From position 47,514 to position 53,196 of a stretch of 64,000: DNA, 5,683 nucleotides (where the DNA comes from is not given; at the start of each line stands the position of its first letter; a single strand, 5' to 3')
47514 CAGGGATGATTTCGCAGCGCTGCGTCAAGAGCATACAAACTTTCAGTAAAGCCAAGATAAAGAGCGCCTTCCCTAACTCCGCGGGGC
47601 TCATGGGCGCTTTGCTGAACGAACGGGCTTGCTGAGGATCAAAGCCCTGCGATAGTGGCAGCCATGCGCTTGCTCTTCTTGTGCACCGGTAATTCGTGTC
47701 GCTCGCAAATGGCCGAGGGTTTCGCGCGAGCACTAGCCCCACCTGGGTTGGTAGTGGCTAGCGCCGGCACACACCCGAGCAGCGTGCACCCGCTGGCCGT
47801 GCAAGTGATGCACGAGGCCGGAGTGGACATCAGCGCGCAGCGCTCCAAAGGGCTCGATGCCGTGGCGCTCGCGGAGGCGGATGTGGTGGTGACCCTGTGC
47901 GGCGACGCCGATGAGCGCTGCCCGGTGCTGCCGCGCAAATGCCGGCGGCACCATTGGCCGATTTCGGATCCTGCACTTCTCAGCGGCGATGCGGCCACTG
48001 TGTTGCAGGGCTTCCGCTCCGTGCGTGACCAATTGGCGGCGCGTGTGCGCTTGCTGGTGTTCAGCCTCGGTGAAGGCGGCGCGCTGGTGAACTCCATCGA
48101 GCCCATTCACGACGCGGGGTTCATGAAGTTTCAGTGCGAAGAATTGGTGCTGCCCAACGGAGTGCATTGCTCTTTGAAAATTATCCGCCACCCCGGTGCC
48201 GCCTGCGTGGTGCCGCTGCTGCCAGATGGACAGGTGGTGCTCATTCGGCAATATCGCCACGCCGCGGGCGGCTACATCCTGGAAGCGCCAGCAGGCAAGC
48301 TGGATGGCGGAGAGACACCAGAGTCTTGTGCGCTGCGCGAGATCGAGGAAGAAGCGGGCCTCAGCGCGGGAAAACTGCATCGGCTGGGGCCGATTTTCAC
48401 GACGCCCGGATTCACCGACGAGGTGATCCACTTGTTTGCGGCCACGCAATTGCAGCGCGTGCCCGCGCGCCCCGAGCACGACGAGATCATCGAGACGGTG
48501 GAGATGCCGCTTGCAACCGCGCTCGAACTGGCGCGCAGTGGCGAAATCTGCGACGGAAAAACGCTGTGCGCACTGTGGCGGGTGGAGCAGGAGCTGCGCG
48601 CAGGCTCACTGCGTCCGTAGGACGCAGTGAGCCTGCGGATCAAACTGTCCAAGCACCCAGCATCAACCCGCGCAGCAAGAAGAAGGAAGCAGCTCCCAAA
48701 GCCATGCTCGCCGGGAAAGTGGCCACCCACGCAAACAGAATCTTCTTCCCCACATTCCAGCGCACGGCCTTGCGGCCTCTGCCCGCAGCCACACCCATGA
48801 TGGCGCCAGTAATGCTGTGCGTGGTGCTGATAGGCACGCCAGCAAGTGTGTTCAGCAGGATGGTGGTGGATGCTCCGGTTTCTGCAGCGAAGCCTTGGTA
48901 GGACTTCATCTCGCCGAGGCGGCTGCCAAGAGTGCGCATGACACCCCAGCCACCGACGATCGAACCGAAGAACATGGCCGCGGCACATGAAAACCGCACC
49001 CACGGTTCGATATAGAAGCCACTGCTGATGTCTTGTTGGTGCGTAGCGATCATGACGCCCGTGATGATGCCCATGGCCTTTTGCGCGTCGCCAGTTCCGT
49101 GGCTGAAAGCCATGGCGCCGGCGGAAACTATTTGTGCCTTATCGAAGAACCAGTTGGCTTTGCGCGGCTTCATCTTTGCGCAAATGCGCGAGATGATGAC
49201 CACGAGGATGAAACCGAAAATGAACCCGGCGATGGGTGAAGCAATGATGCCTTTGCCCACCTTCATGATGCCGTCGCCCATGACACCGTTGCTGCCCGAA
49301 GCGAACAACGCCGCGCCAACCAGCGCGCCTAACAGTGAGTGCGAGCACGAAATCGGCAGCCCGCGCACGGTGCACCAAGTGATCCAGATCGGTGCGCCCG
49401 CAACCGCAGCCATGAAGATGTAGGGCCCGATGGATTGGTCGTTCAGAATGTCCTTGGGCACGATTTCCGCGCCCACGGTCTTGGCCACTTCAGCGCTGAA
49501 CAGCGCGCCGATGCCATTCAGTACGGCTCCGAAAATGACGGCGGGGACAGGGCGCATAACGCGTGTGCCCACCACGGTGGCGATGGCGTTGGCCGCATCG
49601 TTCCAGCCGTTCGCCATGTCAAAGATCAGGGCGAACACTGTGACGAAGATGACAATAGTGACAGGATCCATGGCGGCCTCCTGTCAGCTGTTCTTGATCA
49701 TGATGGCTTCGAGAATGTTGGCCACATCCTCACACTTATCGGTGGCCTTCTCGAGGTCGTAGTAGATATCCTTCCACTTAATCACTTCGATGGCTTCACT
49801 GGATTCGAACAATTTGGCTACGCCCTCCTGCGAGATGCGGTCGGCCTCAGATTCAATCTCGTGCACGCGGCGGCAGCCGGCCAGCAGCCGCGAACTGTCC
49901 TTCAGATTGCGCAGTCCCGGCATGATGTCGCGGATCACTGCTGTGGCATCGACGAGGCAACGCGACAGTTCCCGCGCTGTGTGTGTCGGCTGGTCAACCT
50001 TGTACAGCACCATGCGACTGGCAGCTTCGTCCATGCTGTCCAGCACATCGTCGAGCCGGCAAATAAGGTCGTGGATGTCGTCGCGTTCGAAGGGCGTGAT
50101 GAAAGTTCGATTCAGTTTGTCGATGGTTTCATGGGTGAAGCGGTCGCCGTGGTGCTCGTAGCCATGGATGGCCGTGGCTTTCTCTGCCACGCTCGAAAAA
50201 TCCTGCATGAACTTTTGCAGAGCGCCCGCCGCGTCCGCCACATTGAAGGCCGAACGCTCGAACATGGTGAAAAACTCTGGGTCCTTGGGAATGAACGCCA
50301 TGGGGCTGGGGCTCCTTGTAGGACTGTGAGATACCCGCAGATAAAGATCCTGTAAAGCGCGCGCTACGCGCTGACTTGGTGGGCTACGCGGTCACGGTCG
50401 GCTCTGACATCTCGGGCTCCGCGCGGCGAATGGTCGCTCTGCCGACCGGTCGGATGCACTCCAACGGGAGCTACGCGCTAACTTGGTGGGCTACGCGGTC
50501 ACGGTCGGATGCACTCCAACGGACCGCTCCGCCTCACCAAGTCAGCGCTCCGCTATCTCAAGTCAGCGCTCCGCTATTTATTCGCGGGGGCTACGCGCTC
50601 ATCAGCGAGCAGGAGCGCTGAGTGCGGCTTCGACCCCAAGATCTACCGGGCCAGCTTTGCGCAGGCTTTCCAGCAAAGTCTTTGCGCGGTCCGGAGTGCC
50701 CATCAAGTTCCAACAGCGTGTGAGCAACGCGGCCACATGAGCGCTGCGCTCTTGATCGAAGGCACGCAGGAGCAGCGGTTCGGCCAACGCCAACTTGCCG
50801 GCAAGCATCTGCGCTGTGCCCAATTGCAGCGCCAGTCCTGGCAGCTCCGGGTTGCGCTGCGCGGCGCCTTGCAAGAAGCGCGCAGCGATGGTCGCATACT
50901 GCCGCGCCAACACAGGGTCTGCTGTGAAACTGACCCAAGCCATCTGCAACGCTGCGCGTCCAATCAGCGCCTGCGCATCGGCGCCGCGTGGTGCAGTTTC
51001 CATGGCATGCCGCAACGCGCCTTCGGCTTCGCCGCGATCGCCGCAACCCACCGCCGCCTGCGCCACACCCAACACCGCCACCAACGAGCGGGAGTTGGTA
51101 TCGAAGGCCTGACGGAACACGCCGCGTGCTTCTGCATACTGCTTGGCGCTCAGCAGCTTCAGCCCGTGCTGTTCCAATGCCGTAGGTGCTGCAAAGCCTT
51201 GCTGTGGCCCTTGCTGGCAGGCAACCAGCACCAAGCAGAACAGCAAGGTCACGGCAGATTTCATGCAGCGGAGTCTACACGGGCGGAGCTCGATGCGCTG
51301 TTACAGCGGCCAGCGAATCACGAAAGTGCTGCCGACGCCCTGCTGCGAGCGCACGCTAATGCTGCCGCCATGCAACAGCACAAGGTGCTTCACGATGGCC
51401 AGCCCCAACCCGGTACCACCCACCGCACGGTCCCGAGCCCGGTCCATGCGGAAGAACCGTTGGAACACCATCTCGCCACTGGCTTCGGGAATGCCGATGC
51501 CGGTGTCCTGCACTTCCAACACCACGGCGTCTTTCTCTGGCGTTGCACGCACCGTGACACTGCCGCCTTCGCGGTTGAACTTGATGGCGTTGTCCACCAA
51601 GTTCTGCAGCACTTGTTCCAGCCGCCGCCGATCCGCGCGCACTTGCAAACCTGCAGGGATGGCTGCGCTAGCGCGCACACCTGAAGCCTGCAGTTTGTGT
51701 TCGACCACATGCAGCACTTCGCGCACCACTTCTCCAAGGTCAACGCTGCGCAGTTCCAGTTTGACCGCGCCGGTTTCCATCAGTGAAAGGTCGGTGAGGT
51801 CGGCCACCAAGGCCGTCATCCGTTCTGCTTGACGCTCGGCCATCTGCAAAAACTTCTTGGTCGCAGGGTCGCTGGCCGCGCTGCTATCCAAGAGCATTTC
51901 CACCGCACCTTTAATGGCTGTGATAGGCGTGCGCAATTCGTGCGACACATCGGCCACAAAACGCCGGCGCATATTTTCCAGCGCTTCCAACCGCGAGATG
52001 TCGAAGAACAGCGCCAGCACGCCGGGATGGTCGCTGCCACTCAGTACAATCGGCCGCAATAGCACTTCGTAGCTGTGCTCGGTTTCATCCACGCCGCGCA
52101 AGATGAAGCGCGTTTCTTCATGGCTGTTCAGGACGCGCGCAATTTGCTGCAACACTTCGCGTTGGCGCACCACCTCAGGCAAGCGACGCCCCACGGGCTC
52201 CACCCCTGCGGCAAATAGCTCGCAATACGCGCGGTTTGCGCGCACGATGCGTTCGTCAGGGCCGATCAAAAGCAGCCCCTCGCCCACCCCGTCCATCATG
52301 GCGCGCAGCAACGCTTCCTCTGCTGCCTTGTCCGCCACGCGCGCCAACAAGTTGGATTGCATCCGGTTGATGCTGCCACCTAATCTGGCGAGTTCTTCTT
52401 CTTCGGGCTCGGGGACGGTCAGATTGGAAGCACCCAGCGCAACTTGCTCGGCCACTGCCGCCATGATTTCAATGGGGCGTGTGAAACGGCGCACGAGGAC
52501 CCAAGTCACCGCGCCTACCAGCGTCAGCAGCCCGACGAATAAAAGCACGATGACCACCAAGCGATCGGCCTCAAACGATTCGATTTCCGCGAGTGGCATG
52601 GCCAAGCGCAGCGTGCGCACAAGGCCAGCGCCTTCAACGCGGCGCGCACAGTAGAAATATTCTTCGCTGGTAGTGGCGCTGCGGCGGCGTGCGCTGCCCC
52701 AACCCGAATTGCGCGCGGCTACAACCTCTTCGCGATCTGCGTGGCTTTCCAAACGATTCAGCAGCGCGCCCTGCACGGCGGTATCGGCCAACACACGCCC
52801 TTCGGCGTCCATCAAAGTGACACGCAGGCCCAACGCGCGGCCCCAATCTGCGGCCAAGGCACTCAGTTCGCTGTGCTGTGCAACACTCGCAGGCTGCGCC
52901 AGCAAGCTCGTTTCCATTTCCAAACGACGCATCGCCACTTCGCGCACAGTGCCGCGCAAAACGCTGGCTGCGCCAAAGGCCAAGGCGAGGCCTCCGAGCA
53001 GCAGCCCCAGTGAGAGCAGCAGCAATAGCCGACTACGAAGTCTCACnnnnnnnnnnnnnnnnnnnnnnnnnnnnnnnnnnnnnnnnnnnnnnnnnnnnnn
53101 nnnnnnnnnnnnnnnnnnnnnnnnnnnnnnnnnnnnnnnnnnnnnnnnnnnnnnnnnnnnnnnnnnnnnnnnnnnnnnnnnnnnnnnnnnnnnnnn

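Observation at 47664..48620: ArsC (LMW-PTPase-type arsenate reductase)-NUDIX hydrolase fusion gene, divergent from a Pho-box-bearing porin promoter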

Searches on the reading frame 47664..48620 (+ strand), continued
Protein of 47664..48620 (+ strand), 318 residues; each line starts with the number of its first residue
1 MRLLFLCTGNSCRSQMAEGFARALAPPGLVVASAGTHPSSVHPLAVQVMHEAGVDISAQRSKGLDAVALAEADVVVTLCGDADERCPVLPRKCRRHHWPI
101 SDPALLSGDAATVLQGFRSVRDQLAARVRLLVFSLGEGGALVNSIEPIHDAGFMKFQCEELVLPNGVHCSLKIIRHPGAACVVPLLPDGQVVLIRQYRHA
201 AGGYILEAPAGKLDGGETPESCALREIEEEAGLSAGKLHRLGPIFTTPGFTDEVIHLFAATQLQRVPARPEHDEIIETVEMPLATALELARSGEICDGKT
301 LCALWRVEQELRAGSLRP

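Call 76: find_homologous_proteins(query=P0149, max_evalue=1e-40)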
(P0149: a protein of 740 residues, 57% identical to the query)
Query P0149 (740 aa): 6918 proteins with E <= 1e-40 among 8000 candidates; the best 120 are listed.
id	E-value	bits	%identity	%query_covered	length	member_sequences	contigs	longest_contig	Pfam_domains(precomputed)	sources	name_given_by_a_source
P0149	0.0e+0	1635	100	100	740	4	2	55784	PF13426.14,PF16736.12,PF01451.28,PF02518.32,PF00512.32,PF00989.32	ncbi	-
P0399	0.0e+0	1272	78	100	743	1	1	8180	PF00672.31,PF13426.14,PF12860.14,PF16736.12,PF08448.17,PF01451.28,PF02518.32,PF00512.32,PF00989.32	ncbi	-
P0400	0.0e+0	1099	68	99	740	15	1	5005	PF00672.31,PF13426.14,PF16736.12,PF08448.17,PF01451.28,PF02518.32,PF00512.32,PF00989.32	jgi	jgi:two-component system phosphate regulon sensor histidine kinase PhoR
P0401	0.0e+0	1091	67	99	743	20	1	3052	PF13426.14,PF12860.14,PF16736.12,PF01451.28,PF02518.32,PF00512.32,PF00989.32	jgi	-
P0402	0.0e+0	1084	67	99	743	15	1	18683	PF13426.14,PF12860.14,PF16736.12,PF08448.17,PF01451.28,PF02518.32,PF00512.32,PF00989.32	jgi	jgi:two-component system, OmpR family, phosphate regulon sensor histidine kinase PhoR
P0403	0.0e+0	1080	66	100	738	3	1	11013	PF00672.31,PF13426.14,PF12860.14,PF16736.12,PF08448.17,PF01451.28,PF02518.32,PF00512.32,PF00989.32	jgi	-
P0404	0.0e+0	1079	67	99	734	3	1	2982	PF13426.14,PF12860.14,PF16736.12,PF08448.17,PF01451.28,PF02518.32,PF00512.32,PF00989.32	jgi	jgi:two-component system, OmpR family, phosphate regulon sensor histidine kinase PhoR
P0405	0.0e+0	1074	66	99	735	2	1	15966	PF00672.31,PF13426.14,PF12860.14,PF16736.12,PF01451.28,PF02518.32,PF00512.32,PF00989.32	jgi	jgi:two-component system, OmpR family, phosphate regulon sensor histidine kinase PhoR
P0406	0.0e+0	1071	66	99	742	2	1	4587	PF00672.31,PF13426.14,PF12860.14,PF16736.12,PF08448.17,PF01451.28,PF02518.32,PF00512.32,PF00989.32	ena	-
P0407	0.0e+0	1068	66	99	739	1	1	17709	PF00672.31,PF13426.14,PF12860.14,PF16736.12,PF08448.17,PF01451.28,PF02518.32,PF00512.32,PF00989.32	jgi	jgi:two-component system phosphate regulon sensor histidine kinase PhoR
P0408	0.0e+0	1059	66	99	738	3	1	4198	PF13426.14,PF12860.14,PF16736.12,PF08448.17,PF01451.28,PF02518.32,PF00512.32,PF00989.32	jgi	jgi:two-component system phosphate regulon sensor histidine kinase PhoR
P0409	0.0e+0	1058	65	99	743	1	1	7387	PF00672.31,PF13426.14,PF12860.14,PF16736.12,PF08448.17,PF01451.28,PF02518.32,PF00512.32,PF00989.32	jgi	jgi:two-component system phosphate regulon sensor histidine kinase PhoR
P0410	0.0e+0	1046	65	100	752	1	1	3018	PF00672.31,PF12860.14,PF16736.12,PF01451.28,PF02518.32,PF00512.32,PF00989.32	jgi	jgi:two-component system phosphate regulon sensor histidine kinase PhoR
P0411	0.0e+0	1041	65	99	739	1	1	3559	PF13426.14,PF12860.14,PF16736.12,PF08448.17,PF01451.28,PF02518.32,PF00512.32,PF00989.32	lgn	-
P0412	0.0e+0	1034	65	99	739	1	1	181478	PF13426.14,PF12860.14,PF16736.12,PF08448.17,PF01451.28,PF02518.32,PF00512.32,PF00989.32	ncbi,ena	-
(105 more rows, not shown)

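Call 86: find_encoding_contigs(protein=P0030, flank=8000, max_places=2)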
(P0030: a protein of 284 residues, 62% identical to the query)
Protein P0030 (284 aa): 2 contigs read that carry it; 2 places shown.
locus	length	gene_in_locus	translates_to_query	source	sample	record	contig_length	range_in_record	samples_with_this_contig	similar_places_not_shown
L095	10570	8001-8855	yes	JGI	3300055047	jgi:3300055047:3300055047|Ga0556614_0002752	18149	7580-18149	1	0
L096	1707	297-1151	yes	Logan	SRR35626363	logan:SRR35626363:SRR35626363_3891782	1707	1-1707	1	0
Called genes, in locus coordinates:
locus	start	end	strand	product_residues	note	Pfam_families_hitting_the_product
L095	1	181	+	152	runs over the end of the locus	-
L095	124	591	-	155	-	PF13279:4HBT_2, PF03061:4HBT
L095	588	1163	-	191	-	PF00857:Isochorismatase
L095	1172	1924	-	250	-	PF01497:Peripla_BP_2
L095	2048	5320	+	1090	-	PF00884:Sulfatase, PF01663:Phosphodiest (faint), PF16347:SGSH_C (weak)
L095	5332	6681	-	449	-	PF07396:Porin_O_P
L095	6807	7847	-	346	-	-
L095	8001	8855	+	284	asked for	PF00293:NUDIX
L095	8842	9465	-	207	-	-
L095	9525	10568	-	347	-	?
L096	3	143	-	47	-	?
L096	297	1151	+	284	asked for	PF00293:NUDIX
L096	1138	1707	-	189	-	?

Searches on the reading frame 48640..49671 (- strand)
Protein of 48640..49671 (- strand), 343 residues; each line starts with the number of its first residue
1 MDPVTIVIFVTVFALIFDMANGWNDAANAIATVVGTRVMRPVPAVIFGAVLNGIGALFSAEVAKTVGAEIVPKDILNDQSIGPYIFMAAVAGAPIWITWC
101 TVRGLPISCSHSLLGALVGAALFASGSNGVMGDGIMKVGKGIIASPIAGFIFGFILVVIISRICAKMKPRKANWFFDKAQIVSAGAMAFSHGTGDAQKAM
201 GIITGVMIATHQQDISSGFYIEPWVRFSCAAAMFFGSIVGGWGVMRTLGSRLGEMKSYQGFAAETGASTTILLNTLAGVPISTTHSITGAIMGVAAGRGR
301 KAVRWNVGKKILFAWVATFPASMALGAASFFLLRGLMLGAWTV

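Call 8: search_protein_families(library=pfam, proteins=[window:48640-49671:-], max_evalue=0.001)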
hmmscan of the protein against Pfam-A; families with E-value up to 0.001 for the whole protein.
window:48640-49671:- (343 aa): 1 family
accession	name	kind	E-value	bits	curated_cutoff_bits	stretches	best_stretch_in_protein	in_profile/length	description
PF01384.25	PHO4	-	7.4e-83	278.8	33.7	1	21-326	1-350/350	Phosphate transporter family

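Call 52: search_protein_families(library=ncbifam, proteins=[window:48640-49671:-], max_evalue=0.00001)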
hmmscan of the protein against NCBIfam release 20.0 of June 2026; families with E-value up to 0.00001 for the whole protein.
window:48640-49671:- (343 aa): 2 families
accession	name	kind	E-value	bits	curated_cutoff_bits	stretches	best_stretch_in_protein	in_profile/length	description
NF033774.1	phos_trans_PitA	exception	1e-31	110.1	800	2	6-209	15-243/498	inorganic phosphate transporter PitA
NF053884.1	SulfPermCysPBac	equivalog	5.4e-18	65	400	1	8-325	3-307/354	sulfate permease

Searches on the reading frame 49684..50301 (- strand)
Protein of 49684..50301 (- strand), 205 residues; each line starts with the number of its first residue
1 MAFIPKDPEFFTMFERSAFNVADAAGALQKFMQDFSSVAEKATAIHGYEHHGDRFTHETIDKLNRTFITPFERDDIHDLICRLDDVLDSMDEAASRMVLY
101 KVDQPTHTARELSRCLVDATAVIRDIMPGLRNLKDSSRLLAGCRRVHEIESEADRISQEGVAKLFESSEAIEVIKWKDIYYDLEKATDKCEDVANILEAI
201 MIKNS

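Call 8: search_protein_families(library=pfam, proteins=[window:49684-50301:-], max_evalue=0.001)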
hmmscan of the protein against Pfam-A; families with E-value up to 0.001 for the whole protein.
window:49684-50301:- (205 aa): 1 family
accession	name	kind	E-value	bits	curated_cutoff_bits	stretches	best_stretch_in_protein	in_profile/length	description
PF01865.21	PhoU_div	-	2e-26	93.1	24.4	1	14-202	17-213/214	Protein of unknown function DUF47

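Call 52: search_protein_families(library=ncbifam, proteins=[window:49684-50301:-], max_evalue=0.00001)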
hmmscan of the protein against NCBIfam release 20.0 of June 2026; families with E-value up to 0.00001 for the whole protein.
window:49684-50301:- (205 aa): 1 family
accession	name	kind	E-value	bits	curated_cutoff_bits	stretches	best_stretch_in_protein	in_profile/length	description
TIGR00153.1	TIGR00153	hypoth_equivalog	3.5e-15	56.3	104.3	1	33-203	40-215/217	TIGR00153 family protein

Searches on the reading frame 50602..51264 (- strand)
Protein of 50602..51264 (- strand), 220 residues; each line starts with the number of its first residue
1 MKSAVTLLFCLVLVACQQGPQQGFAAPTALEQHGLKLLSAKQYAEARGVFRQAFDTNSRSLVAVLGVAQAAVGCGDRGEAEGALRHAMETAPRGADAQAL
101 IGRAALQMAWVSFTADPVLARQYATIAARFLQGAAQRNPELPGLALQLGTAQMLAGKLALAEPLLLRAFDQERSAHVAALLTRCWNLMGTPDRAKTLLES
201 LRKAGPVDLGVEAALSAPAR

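Call 8: search_protein_families(library=pfam, proteins=[window:50602-51264:-], max_evalue=0.001)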
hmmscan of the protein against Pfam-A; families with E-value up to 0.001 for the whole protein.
window:50602-51264:- (220 aa): 2 families
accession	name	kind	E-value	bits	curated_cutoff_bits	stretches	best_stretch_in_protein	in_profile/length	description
PF14559.12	TPR_19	-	1.1e-12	48.6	25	2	37-102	1-66/68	Tetratricopeptide repeat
PF13428.12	TPR_14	-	4.6e-05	24.1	23.5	0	63-100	3-40/44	Tetratricopeptide repeat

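Call 52: search_protein_families(library=ncbifam, proteins=[window:50602-51264:-], max_evalue=0.00001)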
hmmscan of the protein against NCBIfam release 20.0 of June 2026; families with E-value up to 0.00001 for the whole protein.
window:50602-51264:- (220 aa): 1 family
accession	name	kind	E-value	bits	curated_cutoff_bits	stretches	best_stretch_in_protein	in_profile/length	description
TIGR02917.1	PEP_TPR_lipo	equivalog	6.2e-07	27.7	312.2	0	30-102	128-200/899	XrtA/PEP-CTERM system TPR-repeat protein PrsT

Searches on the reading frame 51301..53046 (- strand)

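Call 8: search_protein_families(library=pfam, proteins=[window:51301-53046:-], max_evalue=0.001)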
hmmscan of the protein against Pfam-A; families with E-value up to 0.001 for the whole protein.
window:51301-53046:- (581 aa): 9 families
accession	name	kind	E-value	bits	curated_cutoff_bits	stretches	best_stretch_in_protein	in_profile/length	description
PF02518.31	HATPase_c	-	3.9e-32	111.4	26.4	1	472-581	2-109/111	Histidine kinase-, DNA gyrase B-, and HSP90-like ATPase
PF00512.31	HisKA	-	4.5e-20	71.9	26.9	1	359-426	1-66/66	His Kinase A (phospho-acceptor) domain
PF08448.16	PAS_4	-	6e-08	33.3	23.1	1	253-353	3-108/110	PAS fold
PF00672.30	HAMP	-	9.6e-08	32.7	25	1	183-234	1-52/53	HAMP domain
PF13581.12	HATPase_c_2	-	8.3e-06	26.3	27.4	1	441-557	8-110/127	Histidine kinase-like ATPase domain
PF13188.13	PAS_8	-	1.9e-05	24.8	21.8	1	246-297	2-55/65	PAS domain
PF16736.11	sCache_like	-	2.5e-05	25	27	1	40-133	9-99/117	Single Cache-like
PF00989.32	PAS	-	2.7e-05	24.6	22.6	1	246-350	2-113/113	PAS fold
PF13426.13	PAS_9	-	0.00046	20.9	27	1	256-351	2-102/103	PAS domain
